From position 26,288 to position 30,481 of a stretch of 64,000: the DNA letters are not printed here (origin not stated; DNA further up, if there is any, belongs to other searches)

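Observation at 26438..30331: ~1300-aa double-vWA membrane protein with two Cys4 zinc ribbons inserted into a domain predicted to be extracytoplasmic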

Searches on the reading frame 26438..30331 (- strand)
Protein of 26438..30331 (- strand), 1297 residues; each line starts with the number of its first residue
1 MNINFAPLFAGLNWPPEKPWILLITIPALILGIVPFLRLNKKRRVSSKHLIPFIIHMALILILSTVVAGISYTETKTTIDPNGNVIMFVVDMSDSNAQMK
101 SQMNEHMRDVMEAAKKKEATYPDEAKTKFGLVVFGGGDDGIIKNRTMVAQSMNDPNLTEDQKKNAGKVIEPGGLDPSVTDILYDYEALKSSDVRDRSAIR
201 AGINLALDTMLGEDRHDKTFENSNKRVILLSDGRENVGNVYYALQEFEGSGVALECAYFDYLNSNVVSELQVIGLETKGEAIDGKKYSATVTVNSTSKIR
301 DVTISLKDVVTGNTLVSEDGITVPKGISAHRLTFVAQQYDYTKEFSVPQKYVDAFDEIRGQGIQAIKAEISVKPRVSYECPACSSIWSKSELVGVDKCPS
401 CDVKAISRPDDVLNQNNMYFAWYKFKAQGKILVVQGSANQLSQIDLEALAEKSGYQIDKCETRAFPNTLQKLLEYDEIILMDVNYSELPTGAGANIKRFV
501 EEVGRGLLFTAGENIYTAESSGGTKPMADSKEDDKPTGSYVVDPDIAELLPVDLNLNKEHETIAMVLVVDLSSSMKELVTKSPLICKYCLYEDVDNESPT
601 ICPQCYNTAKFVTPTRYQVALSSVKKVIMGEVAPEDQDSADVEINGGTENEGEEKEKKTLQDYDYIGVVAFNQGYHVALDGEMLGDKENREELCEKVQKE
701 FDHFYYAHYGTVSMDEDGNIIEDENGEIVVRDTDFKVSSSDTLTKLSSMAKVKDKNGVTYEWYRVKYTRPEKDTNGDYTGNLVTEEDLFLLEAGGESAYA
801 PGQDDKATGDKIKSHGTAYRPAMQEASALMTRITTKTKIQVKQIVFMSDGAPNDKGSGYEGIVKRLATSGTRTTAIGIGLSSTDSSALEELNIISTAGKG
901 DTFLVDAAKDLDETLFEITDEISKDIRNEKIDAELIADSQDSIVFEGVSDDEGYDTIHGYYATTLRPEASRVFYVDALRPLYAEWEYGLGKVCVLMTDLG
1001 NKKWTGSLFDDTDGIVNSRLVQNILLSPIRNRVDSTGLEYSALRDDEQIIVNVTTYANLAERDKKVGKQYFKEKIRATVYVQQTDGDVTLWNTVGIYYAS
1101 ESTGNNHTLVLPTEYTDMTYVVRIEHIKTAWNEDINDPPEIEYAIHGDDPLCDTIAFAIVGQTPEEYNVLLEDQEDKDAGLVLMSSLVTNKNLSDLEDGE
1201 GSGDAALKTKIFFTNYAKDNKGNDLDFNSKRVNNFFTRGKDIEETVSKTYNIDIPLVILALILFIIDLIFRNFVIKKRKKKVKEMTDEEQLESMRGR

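Call 5: search_protein_families(library=pfam, proteins=[window:26438-30331:-], max_evalue=0.01)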
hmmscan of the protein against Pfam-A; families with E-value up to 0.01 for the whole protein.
window:26438-30331:- (1297 aa): 3 families
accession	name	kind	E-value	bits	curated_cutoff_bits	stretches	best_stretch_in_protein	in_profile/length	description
PF00092.34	VWA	-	4.7e-08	33.9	23.8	1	814-912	75-169/174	von Willebrand factor type A domain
PF13519.12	VWA_2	-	1.4e-05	26.1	27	0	86-233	1-106/107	von Willebrand factor type A domain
PF07090.17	GATase1_like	-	0.00031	20.8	27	0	940-1025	161-242/247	Putative glutamine amidotransferase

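Call 6: search_protein_families(library=ncbifam, proteins=[window:26438-30331:-], max_evalue=0.01)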
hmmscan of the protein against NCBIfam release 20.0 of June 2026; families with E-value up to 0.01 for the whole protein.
window:26438-30331:- (1297 aa): 2 families
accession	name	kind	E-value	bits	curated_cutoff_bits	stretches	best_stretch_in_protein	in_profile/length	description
NF001385.0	PRK00279.2-3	equivalog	1.9e-05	24.4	315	1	376-457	129-207/213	adenylate kinase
NF010238.0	PRK13685.1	subfamily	0.0032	16.6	432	0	42-137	59-147/335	hypothetical protein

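Call 8: find_homologous_proteins(query=window:26438-30331:-, max_evalue=0.00001)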
Query window:26438-30331:- (1297 aa): 53 proteins with E <= 0.00001 among 8000 candidates.
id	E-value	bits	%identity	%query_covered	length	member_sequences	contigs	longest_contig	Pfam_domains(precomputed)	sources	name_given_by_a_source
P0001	0.0e+0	2922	100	100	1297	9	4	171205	PF00092.35,PF13519.13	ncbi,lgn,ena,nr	ncbi:MAG: VWA domain-containing protein [Clostridia bacterium]|nr:VWA domain-containing protein [Clo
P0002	0.0e+0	2260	79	100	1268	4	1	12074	PF00092.35,PF07090.18,PF13519.13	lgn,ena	-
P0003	0.0e+0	2096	72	100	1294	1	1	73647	PF00092.35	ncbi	-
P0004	0.0e+0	1739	62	100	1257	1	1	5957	PF00092.35,PF13519.13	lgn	-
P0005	0.0e+0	1710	62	100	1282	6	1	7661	PF00092.35,PF13519.13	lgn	-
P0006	0.0e+0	1601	60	96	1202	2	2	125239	PF00092.35,PF13519.13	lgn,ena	-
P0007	0.0e+0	1540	59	93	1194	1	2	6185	PF00092.35,PF13519.13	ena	-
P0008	0.0e+0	1534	59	93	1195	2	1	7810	PF00092.35,PF13519.13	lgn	-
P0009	1.4e-270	919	43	100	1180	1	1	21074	PF00092.35,PF07090.18,PF13519.13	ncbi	-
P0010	7.0e-268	910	43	100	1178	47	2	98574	PF00092.35,PF07090.18,PF13519.13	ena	-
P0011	1.8e-262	892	43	100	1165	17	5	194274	PF00092.35,PF07090.18,PF13519.13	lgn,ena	-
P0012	9.6e-254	863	42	90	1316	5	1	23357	PF00092.35,PF13519.13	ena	-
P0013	1.7e-246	839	42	100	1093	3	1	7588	PF00092.35,PF07090.18,PF13519.13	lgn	-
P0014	2.1e-244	832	40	100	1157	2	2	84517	PF00092.35,PF07090.18,PF13519.13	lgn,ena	-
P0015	1.7e-243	829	41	100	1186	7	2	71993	PF00092.35,PF07090.18,PF13519.13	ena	-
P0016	2.0e-243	829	41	100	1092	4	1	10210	PF00092.35,PF07090.18,PF13519.13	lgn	-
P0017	1.3e-239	817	40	100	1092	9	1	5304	PF00092.35,PF13519.13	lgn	-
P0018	3.2e-239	815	41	100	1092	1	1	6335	PF00092.35,PF07090.18,PF13519.13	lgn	-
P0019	2.1e-237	809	41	100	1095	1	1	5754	PF00092.35,PF07090.18,PF13519.13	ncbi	-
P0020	1.9e-236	806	40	100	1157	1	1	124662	PF00092.35,PF07090.18,PF13519.13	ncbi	-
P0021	1.4e-235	803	41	100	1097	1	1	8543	PF13768.13,PF00092.35,PF07090.18,PF13519.13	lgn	-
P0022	3.8e-235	802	41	100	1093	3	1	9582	PF13768.13,PF00092.35,PF07090.18,PF13519.13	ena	-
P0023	1.9e-234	800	39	100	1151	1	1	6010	PF07090.18,PF13519.13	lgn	-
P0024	1.3e-226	774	40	92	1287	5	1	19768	PF07090.18,PF13519.13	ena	-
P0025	2.0e-207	710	37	96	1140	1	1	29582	PF00092.35,PF13519.13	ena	-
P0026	3.4e-207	709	38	96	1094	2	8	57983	PF00092.35,PF07090.18,PF13519.13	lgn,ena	-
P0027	1.5e-205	704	39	96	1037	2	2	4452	PF13768.13,PF00092.35,PF07090.18,PF13519.13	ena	-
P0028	9.8e-199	681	36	100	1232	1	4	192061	PF00092.35,PF13519.13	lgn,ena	-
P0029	9.8e-179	615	33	99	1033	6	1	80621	PF13768.13,PF00092.35,PF13519.13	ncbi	-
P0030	1.1e-169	585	35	99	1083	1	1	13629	PF13768.13,PF00092.35,PF07090.18,PF13519.13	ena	-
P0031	6.8e-167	576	34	99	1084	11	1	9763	PF13768.13,PF00092.35,PF07090.18,PF13519.13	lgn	-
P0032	1.2e-164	568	34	99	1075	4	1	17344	PF00092.35,PF07090.18,PF13519.13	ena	-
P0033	8.5e-163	562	34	99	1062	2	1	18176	PF13768.13,PF13519.13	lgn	-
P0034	5.3e-161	556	33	99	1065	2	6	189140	PF13519.13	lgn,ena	-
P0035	3.0e-153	531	34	99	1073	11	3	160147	PF13519.13,PF05762.21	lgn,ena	-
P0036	6.0e-152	526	33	97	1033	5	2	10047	PF13519.13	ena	-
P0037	1.3e-151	525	32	99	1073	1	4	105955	PF06707.18,PF13519.13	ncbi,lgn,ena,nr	ncbi:MAG: hypothetical protein IJ309_04410 [Clostridia bacterium]|nr:hypothetical protein [Clostridi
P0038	1.5e-148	515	33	99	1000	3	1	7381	PF00092.35,PF07090.18,PF13519.13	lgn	-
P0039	5.1e-148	513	32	99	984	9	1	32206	PF13768.13,PF00092.35,PF07090.18,PF13519.13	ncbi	-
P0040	5.0e-130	454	32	99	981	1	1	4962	PF13768.13,PF00092.35,PF07090.18,PF13519.13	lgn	-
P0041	4.5e-128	447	31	99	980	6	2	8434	PF00092.35,PF07090.18,PF13519.13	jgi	-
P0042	6.2e-128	447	31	99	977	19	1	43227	PF13768.13,PF00092.35,PF07090.18,PF13519.13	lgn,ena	-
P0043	2.3e-118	415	31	99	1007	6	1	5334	PF00092.35,PF07090.18,PF13519.13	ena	-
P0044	4.4e-107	378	35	37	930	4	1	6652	PF13768.13,PF00092.35,PF07090.18,PF13519.13,PF10138.16,PF05762.21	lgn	-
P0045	1.5e-106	376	29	55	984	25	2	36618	PF00092.35,PF07090.18,PF13519.13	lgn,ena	-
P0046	6.7e-101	357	28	99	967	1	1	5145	PF13768.13,PF00092.35,PF07090.18,PF13519.13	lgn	-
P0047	7.7e-97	344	29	99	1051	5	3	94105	PF00092.35,PF07090.18,PF13519.13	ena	-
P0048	7.6e-81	291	28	54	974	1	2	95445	PF00092.35,PF13519.13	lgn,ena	-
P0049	8.7e-45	171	24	42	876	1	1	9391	PF13768.13,PF00092.35,PF07090.18,PF13519.13,PF05762.21,PF00630.26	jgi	-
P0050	4.3e-30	123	27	14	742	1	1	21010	PF00092.35,PF13519.13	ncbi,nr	ncbi:MAG: VWA domain-containing protein, partial [Clostridia bacterium]|nr:VWA domain-containing pro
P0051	6.1e-22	96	20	36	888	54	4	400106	PF13768.13,PF00092.35,PF13519.13,PF05762.21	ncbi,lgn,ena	-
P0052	1.5e-13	68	27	16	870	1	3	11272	PF13768.13,PF00092.35,PF07090.18,PF13519.13,PF05762.21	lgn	-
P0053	5.6e-8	49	23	27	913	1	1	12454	PF13768.13,PF00092.35,PF07090.18,PF13519.13,PF05762.21,PF06283.18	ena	-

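Call 20: find_encoding_contigs(protein=P0042, flank=9000, max_places=2)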
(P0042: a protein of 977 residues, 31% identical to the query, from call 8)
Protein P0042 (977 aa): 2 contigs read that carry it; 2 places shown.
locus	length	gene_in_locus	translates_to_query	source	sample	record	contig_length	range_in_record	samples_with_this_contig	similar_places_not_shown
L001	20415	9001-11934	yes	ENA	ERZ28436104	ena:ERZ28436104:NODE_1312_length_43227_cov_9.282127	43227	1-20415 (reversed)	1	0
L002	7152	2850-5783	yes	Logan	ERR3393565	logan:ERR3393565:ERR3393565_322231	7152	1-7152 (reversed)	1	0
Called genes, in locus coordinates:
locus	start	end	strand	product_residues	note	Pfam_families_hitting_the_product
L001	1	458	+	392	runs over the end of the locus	PF02350:Epimerase_2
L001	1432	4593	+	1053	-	-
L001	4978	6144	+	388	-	PF00493:MCM (weak), PF20030:bpMoxR, PF00004:AAA (weak), PF07726:AAA_3, PF07728:AAA_5, PF17863:AAA_lid_2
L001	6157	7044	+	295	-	PF01882:DUF58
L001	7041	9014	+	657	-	PF07584:BatA, PF13519:VWA_2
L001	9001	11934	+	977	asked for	PF00092:VWA, PF13519:VWA_2 (weak), PF13768:VWA_3 (faint), PF07090:GATase1_like (faint), PF13519:VWA_2 (weak)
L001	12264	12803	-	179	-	PF04260:DUF436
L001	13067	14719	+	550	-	PF01676:Metalloenzyme, PF06415:iPGM_N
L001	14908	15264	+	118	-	PF05635:23S_rRNA_IVP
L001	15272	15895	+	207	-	PF00849:PseudoU_synth_2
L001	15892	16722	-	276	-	PF01384:PHO4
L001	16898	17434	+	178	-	PF12671:Amidase_6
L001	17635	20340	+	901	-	-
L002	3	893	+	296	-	?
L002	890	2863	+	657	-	PF07584:BatA, PF13519:VWA_2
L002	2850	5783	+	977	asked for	PF00092:VWA, PF13519:VWA_2 (weak), PF13768:VWA_3 (faint), PF07090:GATase1_like (faint), PF13519:VWA_2 (weak)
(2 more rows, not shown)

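Call 21: find_encoding_contigs(protein=P0011, flank=9000, max_places=2)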
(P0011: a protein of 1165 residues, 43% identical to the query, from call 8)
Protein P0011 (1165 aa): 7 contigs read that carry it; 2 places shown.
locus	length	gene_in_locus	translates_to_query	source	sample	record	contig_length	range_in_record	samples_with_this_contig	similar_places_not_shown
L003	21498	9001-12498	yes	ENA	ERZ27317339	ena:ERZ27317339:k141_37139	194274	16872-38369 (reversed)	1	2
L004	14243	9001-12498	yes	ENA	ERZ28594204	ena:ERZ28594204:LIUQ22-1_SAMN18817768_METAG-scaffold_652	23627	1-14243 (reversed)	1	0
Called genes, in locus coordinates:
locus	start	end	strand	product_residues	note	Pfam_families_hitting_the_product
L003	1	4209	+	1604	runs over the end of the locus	-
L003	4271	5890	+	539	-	-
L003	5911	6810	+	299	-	PF01882:DUF58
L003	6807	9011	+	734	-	PF13519:VWA_2 (weak)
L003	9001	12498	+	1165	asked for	PF00092:VWA (faint), PF13519:VWA_2 (faint), PF07090:GATase1_like (faint)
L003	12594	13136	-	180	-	PF04260:DUF436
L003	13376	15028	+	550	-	PF01676:Metalloenzyme, PF06415:iPGM_N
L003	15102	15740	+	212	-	PF00849:PseudoU_synth_2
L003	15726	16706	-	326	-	PF01384:PHO4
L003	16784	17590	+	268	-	PF12671:Amidase_6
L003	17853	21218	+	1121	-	-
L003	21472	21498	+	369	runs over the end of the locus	PF01628:HrcA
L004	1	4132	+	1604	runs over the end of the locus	-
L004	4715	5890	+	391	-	PF00493:MCM (weak), PF20030:bpMoxR, PF00004:AAA (weak), PF07726:AAA_3, PF07728:AAA_5, PF17863:AAA_lid_2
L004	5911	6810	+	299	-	PF01882:DUF58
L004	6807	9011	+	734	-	PF13519:VWA_2 (weak)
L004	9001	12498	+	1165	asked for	PF00092:VWA (faint), PF13519:VWA_2 (faint), PF07090:GATase1_like (faint)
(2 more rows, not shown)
